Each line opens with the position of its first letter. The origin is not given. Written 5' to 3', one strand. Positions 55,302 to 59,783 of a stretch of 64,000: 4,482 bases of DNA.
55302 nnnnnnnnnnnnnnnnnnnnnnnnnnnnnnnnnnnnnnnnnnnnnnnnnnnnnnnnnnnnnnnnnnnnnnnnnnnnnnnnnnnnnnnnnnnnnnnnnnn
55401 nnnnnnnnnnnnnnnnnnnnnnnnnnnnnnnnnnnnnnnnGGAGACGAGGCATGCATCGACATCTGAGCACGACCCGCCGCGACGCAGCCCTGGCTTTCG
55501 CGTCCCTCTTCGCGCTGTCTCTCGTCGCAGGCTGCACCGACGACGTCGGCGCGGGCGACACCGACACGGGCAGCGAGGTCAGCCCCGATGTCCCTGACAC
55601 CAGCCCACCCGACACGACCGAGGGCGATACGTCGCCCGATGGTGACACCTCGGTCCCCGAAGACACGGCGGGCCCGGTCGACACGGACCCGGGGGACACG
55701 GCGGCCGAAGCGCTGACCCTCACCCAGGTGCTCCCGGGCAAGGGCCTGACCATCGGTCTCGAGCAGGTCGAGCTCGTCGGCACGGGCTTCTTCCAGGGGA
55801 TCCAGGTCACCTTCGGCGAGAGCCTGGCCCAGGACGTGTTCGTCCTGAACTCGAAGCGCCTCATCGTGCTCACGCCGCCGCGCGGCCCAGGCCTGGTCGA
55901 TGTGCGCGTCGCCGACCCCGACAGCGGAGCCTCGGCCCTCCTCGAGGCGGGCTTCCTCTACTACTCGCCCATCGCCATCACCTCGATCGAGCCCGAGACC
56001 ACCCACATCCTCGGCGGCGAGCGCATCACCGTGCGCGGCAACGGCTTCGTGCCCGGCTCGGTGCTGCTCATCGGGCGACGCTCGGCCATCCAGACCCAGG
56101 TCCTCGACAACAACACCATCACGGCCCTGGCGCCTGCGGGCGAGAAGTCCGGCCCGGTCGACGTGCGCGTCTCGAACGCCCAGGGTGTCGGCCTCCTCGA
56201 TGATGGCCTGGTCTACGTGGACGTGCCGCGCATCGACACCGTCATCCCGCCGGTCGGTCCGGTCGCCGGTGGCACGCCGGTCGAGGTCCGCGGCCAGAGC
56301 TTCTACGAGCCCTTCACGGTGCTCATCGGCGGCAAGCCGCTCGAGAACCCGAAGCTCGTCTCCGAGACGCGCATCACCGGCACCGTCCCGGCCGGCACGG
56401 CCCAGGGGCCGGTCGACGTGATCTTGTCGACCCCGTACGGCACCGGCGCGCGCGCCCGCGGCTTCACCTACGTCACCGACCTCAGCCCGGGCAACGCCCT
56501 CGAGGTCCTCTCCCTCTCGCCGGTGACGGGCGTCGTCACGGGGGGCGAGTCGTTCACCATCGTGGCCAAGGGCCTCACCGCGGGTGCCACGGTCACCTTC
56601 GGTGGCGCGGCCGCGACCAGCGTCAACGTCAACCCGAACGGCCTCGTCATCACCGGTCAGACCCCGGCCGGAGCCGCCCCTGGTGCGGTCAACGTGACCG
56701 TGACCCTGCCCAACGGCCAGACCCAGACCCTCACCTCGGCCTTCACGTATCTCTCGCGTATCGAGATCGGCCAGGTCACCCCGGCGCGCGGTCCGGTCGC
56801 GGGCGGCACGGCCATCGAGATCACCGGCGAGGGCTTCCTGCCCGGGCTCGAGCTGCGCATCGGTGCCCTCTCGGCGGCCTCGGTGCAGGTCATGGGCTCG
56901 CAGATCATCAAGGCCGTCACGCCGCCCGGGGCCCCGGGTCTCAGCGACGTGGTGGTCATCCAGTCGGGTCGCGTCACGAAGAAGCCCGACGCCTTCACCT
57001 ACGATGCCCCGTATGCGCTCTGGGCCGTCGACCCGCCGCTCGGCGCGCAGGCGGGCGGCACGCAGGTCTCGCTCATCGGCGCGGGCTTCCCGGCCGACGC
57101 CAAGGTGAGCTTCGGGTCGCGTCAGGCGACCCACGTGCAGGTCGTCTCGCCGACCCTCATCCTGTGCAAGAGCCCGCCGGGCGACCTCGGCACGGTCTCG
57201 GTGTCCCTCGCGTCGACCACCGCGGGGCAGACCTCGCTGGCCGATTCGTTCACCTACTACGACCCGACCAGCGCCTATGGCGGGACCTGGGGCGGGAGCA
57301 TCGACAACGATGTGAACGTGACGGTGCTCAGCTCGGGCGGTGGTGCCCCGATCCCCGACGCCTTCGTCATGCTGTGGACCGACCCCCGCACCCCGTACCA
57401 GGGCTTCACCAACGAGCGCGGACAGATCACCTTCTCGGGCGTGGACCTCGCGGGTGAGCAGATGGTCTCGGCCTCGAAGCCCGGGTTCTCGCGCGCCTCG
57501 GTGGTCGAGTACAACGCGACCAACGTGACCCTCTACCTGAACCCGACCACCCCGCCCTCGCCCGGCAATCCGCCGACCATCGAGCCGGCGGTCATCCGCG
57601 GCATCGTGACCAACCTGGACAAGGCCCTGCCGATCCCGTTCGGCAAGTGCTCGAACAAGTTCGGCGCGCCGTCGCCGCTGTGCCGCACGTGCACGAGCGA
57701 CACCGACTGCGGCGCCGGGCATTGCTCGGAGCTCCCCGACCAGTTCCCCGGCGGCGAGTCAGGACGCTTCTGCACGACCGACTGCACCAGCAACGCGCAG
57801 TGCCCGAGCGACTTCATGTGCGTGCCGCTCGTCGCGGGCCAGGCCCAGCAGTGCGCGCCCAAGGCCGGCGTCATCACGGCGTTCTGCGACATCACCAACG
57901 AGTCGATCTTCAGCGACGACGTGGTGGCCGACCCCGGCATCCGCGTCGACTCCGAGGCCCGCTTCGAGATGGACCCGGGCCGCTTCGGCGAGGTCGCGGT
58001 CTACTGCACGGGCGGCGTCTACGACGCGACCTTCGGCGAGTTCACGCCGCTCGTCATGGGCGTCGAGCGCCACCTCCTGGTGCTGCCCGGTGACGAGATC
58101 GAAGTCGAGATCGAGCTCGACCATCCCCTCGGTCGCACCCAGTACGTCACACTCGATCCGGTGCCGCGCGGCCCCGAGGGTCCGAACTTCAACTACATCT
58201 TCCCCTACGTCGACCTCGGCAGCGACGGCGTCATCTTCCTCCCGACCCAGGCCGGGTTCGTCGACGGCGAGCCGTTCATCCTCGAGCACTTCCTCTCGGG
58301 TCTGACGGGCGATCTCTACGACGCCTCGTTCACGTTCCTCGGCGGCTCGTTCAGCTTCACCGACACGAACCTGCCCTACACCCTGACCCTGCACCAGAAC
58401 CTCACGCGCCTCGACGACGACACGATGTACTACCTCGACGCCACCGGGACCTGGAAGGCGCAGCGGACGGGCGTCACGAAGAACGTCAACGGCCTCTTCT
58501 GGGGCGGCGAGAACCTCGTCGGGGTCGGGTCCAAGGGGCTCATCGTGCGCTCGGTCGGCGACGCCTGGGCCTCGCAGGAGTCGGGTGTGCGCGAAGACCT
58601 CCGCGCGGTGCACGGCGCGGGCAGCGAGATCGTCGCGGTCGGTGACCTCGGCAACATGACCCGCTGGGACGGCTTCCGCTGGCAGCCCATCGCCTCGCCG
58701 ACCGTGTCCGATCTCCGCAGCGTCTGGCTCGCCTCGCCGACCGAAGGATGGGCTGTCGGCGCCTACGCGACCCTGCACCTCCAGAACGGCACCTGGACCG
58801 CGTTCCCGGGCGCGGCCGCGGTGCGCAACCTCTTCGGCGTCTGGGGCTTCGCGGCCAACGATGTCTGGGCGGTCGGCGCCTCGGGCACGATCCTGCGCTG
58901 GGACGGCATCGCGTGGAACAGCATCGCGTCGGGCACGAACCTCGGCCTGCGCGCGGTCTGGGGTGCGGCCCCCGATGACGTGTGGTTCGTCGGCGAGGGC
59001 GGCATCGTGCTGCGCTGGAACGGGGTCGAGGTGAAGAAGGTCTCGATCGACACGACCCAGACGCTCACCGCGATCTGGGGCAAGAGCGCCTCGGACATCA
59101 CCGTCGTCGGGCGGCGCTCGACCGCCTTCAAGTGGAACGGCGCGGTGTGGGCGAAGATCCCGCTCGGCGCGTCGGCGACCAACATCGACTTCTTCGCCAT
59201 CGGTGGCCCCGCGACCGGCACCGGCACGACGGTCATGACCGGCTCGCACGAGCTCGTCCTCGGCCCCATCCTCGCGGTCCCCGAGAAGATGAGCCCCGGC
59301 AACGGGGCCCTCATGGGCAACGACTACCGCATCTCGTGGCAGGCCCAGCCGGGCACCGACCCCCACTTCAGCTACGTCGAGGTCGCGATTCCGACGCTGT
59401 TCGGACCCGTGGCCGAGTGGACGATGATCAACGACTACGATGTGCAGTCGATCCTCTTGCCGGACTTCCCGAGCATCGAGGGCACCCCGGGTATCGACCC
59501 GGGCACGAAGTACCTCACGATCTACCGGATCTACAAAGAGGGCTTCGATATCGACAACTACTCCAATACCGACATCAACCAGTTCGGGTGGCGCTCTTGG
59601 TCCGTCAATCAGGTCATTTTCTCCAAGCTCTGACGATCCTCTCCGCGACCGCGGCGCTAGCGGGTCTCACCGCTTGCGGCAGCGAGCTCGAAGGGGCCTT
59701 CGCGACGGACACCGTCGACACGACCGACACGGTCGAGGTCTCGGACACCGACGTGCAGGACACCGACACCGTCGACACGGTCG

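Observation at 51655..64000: OMP gene followed by a four-gene operon of giant DT-linker lipoproteins (IgGFc-binding-like beta-helix, IPT/TIG array, more than 30 propeller blades) with no characterised counterpart I can name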

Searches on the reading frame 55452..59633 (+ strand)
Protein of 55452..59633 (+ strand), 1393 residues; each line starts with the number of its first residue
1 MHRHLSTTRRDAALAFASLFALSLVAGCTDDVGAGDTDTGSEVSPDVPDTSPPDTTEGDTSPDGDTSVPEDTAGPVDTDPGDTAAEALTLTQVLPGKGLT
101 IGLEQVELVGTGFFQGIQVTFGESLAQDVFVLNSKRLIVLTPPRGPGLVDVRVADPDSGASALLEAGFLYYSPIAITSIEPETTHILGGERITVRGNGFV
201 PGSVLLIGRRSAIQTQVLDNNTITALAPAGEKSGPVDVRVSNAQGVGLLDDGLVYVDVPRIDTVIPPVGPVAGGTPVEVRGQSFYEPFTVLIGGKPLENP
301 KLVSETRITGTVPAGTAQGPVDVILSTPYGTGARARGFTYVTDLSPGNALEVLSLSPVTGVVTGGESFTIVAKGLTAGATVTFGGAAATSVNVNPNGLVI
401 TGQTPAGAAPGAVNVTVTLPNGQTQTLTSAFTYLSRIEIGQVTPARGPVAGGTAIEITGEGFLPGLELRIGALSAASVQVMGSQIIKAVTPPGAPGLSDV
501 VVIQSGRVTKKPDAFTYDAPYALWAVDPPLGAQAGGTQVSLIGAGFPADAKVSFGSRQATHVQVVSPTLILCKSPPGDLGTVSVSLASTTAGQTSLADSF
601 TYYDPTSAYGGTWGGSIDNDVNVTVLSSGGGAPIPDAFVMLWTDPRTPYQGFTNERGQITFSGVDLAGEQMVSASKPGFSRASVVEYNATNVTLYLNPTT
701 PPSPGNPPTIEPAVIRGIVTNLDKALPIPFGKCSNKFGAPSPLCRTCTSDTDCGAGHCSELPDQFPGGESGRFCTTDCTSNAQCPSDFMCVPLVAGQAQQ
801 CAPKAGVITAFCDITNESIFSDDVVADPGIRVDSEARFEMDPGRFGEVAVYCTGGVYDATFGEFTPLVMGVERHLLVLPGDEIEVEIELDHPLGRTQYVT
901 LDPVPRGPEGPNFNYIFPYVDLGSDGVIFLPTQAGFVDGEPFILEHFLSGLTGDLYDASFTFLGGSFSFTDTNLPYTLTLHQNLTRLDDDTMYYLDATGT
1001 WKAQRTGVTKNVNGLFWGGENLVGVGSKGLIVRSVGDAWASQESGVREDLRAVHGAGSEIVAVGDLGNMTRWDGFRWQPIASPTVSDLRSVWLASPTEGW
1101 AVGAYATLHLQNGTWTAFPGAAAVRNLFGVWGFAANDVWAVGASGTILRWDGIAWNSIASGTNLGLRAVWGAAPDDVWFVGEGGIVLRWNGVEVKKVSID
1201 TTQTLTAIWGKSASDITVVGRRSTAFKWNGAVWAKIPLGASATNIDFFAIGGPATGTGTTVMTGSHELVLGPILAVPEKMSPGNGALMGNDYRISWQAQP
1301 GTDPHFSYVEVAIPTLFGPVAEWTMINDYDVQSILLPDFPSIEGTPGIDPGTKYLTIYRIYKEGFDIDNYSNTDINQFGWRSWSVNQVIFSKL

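Call 8: search_protein_families(library=pfam, proteins=[window:55452-59633:+], max_evalue=0.01)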
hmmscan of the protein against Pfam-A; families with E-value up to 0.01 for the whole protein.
window:55452-59633:+ (1393 aa): 1 family
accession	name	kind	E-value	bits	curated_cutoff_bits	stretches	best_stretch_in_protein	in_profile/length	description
PF01833.30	TIG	-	6e-53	177.2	20.9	6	439-517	3-84/84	IPT/TIG domain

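Call 9: search_protein_families(library=ncbifam, proteins=[window:55452-59633:+], max_evalue=0.01)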
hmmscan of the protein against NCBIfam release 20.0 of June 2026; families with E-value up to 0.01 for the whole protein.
window:55452-59633:+ (1393 aa): 1 family
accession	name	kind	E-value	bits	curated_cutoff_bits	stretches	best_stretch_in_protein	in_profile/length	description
NF058597.1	CoaZ_rpt_PGGG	domain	9.5e-26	89.7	30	4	175-244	4-75/88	choice-of-anchor Z repeating domain-containing protein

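Call 21: search_solved_structures(query=window:55452-59630:+, max_evalue=1)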
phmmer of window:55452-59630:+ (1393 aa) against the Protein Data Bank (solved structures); distinct sequences matched with E-value up to 1: 22.
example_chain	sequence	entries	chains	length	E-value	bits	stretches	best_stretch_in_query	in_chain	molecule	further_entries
5l7n_A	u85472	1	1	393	1.6e-08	35.6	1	430-577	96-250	Plexin-A1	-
5l56_A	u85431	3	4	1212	2.4e-07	31.7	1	430-576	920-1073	Plexin-A1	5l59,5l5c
7mo7_E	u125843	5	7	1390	8.4e-05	23.3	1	412-545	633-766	Hepatocyte growth factor receptor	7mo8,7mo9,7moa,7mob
3mqi_A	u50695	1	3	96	0.0002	22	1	91-154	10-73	Transcription factor COE1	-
3muj_A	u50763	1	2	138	0.00034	21.2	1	91-154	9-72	Transcription factor COE3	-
3n50_A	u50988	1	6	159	0.00041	21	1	91-154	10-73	Transcription factor COE3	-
5lsp_A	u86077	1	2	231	0.00044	20.9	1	411-515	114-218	Hepatocyte growth factor receptor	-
7m0r_A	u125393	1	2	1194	0.00073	20.1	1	407-580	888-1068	Plexin-A4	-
5l5k_A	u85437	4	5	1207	0.00075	20.1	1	407-580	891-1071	Plexin-A4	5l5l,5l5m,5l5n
3mlp_A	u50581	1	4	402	0.00085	19.9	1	79-154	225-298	Transcription factor COE1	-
5l5g_A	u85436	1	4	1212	0.0014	19.2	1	259-461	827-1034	Plexin-A2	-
2uzx_B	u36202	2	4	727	0.0043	17.6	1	412-503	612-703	HEPATOCYTE GROWTH FACTOR RECEPTOR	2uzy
6gcu_A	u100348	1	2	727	0.0043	17.6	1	412-503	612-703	Hepatocyte growth factor receptor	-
6q20_H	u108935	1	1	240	0.035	14.6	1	946-1029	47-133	1E01 Fab IgG1 heavy chain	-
7zml_K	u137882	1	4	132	0.29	11.5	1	925-1021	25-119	Gluebody G1-001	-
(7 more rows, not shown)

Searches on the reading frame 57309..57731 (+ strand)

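Call 46: search_protein_families(library=pfam, proteins=[window:57309-57731:+], max_evalue=5)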
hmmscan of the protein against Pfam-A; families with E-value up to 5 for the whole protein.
seq(141 aa): 1 family
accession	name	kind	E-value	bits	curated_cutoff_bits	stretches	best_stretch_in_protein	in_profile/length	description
PF13620.12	CarboxypepD_reg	-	6.3e-07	30.1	32.3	1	2-67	2-68/82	Carboxypeptidase regulatory-like domain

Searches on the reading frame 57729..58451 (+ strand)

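Call 46: search_protein_families(library=pfam, proteins=[window:57729-58451:+], max_evalue=5)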
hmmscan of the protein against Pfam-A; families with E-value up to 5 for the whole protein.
seq(241 aa): 1 family
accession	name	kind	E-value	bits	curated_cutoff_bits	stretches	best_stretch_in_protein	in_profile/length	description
PF14625.12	Lustrin_cystein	-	0.15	12.9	27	1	15-42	19-44/46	Lustrin, cysteine-rich repeated domain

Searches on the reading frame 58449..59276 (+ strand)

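Call 46: search_protein_families(library=pfam, proteins=[window:58449-59276:+], max_evalue=5)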
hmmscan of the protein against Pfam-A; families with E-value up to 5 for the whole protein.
seq(276 aa): 2 families
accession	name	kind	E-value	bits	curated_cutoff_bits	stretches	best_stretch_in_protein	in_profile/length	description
PF19565.4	DUF6087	-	0.013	16.2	27.1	1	69-82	45-58/99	Family of unknown function (DUF6087)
PF12768.13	Rax2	-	0.016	15.1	28.8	1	107-161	103-164/254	Rax2 C-terminal beta propeller domain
